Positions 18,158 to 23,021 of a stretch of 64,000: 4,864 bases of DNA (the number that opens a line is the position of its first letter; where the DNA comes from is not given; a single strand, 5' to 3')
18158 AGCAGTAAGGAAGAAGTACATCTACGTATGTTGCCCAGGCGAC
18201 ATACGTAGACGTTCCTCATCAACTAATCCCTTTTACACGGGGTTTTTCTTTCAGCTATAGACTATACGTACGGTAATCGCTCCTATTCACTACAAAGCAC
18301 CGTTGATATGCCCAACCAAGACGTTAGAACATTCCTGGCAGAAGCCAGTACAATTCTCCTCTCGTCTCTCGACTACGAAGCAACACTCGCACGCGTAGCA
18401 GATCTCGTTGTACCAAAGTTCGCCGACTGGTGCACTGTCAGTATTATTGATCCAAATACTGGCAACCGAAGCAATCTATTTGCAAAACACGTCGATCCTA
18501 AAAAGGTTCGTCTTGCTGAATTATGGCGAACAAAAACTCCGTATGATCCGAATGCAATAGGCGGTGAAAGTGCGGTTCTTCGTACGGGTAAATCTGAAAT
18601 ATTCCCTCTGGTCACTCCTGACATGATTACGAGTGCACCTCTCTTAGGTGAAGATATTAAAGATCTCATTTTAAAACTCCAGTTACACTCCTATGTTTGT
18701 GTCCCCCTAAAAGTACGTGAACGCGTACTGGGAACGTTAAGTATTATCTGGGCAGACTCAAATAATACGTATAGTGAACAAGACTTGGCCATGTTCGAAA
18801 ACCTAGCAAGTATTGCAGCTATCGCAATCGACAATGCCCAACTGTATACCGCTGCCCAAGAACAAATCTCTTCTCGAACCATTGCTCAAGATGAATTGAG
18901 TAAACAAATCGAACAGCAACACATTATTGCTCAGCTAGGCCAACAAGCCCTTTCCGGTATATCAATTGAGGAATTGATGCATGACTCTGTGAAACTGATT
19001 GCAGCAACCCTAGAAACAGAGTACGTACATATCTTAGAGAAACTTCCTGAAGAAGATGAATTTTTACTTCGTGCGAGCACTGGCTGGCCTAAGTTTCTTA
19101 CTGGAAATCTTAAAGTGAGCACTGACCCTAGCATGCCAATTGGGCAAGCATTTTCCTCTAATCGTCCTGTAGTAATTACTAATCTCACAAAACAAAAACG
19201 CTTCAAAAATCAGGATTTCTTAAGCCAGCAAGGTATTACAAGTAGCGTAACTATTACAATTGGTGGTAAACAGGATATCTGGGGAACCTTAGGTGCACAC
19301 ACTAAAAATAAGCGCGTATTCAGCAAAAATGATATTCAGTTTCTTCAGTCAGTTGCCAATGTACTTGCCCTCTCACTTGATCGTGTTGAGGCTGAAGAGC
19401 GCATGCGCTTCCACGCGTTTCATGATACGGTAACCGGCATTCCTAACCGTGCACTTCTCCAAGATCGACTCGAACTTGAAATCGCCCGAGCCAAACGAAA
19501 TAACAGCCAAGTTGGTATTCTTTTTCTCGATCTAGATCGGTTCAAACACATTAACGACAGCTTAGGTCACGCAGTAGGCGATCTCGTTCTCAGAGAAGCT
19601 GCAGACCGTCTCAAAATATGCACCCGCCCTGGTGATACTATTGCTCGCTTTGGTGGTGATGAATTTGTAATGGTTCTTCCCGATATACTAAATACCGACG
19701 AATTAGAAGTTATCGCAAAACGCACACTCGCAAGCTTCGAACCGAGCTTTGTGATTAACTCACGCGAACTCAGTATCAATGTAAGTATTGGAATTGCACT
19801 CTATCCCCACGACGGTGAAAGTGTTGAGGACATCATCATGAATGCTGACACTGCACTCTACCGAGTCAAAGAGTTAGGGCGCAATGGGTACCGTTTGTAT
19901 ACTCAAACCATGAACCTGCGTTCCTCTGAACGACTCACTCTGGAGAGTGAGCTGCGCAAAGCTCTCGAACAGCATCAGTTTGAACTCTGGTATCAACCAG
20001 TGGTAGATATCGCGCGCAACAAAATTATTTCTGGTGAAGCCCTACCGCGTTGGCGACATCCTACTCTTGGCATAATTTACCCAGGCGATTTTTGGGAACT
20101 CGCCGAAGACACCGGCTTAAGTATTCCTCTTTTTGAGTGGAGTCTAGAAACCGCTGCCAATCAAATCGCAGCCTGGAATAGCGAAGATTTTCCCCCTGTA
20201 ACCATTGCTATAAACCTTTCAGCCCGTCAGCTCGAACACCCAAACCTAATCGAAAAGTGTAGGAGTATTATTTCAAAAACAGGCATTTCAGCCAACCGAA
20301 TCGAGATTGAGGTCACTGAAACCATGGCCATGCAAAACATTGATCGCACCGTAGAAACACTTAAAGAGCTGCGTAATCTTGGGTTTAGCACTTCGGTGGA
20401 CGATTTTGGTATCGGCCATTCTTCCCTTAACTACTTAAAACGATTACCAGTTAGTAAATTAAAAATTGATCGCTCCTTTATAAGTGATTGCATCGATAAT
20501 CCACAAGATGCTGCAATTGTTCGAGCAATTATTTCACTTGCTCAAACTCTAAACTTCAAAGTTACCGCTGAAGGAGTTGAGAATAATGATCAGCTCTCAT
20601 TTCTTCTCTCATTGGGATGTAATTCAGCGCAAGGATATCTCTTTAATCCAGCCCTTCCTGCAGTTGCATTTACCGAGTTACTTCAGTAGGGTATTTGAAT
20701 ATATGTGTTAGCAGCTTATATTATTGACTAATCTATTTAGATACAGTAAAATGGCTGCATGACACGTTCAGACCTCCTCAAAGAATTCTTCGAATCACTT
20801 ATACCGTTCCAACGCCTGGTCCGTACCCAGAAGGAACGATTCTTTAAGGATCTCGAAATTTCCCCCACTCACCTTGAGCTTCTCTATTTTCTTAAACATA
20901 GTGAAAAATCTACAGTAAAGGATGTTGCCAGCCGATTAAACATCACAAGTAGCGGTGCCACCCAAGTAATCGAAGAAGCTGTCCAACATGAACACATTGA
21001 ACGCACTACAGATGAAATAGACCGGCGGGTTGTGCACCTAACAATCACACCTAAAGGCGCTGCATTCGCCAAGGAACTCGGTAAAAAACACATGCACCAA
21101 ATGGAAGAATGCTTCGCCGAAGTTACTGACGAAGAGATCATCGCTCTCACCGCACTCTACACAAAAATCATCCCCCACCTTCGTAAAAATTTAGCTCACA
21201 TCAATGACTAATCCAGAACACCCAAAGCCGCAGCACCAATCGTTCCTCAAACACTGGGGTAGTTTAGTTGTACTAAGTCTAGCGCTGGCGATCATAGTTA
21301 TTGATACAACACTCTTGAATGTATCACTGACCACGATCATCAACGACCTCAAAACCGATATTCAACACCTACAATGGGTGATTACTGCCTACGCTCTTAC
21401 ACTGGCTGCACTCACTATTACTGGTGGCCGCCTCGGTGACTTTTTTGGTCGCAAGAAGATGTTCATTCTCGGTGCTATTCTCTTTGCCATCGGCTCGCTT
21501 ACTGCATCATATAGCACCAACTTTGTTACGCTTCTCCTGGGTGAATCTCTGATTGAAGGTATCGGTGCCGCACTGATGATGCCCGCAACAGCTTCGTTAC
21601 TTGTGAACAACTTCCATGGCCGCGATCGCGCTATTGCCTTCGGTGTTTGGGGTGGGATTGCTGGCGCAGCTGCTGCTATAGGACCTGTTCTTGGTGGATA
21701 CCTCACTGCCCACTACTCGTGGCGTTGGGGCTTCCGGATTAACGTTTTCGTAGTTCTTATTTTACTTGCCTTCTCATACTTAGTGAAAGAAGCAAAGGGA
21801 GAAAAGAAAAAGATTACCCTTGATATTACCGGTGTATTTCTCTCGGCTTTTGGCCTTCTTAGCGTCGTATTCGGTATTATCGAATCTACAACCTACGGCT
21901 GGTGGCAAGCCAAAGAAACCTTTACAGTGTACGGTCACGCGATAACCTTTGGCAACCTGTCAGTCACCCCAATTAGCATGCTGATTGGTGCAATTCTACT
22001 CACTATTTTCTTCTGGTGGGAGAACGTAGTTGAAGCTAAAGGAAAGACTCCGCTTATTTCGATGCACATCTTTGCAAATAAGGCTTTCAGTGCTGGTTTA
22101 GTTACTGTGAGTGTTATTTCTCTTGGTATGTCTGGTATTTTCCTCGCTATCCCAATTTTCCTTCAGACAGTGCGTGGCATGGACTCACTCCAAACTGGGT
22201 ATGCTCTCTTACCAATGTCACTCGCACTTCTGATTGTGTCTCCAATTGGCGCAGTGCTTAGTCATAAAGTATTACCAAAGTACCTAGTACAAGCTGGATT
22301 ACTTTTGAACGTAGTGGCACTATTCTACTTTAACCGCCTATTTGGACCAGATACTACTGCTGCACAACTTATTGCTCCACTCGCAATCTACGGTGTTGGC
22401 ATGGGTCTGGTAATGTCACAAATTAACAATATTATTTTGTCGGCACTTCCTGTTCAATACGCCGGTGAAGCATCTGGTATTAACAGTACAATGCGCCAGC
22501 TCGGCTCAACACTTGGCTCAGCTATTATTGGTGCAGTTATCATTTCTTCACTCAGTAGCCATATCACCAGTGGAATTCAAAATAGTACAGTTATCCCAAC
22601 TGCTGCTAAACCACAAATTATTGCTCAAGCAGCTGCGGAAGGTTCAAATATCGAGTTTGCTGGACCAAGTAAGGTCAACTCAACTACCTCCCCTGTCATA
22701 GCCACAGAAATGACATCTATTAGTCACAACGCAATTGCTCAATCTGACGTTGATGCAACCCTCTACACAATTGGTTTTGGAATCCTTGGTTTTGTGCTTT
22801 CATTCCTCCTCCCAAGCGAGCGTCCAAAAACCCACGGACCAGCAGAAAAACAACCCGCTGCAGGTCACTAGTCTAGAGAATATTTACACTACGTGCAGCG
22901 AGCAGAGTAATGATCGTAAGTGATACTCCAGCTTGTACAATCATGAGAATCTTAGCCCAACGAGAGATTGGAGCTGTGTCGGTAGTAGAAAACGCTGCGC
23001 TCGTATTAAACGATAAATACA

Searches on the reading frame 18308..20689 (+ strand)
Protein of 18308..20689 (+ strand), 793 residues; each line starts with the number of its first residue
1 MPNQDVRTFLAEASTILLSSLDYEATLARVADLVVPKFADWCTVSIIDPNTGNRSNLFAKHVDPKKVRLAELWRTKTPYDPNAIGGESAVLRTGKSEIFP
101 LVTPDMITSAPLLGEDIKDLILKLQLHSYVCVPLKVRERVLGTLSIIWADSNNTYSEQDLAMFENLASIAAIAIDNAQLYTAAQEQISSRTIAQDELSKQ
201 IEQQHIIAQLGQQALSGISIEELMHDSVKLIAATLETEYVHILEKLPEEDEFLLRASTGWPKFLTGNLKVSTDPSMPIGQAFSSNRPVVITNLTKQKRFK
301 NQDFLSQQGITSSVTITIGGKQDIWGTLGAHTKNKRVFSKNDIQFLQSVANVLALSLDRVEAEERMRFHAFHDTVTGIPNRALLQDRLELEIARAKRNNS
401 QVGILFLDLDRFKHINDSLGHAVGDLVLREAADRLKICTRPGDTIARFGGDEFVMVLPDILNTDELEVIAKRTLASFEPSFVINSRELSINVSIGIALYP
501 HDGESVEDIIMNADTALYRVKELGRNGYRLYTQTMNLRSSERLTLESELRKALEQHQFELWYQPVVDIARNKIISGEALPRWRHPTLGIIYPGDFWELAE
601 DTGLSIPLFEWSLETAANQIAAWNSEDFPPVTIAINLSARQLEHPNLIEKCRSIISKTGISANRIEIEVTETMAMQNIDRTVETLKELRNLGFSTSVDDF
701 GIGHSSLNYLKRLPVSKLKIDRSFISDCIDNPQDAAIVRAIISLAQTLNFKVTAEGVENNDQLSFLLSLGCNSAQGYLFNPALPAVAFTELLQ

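Call 36: find_encoding_contigs(protein=window:18308-20689:+, flank=10000, max_places=3)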
Protein window:18308-20689:+ (793 aa): 3 contigs read that carry it; 1 place shown.
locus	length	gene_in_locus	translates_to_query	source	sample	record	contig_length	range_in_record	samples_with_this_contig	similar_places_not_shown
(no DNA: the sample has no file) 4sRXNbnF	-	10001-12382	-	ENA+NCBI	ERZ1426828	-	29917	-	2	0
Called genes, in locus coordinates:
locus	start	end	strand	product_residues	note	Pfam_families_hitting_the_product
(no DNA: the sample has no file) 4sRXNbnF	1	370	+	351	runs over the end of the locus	PF13477:Glyco_trans_4_2, PF13439:Glyco_transf_4, PF13579:Glyco_trans_4_4, PF20706:GT4-conflict, PF00534:Glycos_transf_1, PF13692:Glyco_trans_1_4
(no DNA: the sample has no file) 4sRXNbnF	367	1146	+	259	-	PF02585:PIG-L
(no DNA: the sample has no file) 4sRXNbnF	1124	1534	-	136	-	PF04977:DivIC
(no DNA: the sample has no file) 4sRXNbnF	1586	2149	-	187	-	PF00188:CAP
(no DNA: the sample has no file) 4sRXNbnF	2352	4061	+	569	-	PF00999:Na_H_Exchanger, PF02254:TrkA_N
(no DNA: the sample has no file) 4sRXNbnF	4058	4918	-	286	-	PF01522:Polysacc_deac_1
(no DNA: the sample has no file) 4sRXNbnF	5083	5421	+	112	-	PF18895:T4SS_pilin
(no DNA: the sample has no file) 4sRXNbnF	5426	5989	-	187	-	PF01923:Cob_adeno_trans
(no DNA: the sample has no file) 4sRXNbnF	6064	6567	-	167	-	PF01965:DJ-1_PfpI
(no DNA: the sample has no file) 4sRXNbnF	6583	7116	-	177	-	-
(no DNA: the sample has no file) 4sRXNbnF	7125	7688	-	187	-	-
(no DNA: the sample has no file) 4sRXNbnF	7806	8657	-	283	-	PF10672:Methyltrans_SAM, PF03602:Cons_hypoth95 (weak)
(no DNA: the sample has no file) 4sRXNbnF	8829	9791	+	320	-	PF03706:LPG_synthase_TM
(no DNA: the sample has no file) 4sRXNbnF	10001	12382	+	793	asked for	PF01590:GAF, PF13185:GAF_2, PF13492:GAF_3 (weak), PF01590:GAF, PF13185:GAF_2, PF00990:GGDEF, PF00563:EAL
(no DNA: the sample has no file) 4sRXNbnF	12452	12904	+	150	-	PF12802:MarR_2, PF01047:MarR, PF13463:HTH_27 (weak)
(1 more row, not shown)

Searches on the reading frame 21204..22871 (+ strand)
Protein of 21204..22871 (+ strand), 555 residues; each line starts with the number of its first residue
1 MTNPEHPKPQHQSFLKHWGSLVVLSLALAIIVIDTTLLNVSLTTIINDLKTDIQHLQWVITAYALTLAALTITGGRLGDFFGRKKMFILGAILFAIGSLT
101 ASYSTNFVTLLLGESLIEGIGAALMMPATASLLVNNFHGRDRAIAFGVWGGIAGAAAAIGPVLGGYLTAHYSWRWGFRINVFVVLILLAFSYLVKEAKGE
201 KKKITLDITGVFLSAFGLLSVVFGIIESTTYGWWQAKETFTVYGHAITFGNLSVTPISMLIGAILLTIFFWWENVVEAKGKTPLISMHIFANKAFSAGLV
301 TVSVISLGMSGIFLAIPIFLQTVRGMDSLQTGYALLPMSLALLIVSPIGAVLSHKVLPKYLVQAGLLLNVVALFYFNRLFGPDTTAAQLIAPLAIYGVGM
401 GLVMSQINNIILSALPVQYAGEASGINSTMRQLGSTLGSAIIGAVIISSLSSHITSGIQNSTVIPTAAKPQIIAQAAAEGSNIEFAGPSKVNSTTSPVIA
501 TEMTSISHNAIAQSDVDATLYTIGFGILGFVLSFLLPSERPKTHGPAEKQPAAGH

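Call 38: search_protein_families(library=pfam, proteins=[window:21204-22871:+])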
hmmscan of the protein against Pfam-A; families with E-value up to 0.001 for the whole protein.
window:21204-22871:+ (555 aa): 2 families
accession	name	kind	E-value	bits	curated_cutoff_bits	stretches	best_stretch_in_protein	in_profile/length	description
PF07690.21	MFS_1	-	1e-51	176.3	33.4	1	24-438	1-346/347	Major Facilitator Superfamily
PF05977.19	MFS_3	-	1.7e-08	33.9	27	1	37-202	28-197/524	Transmembrane secretion effector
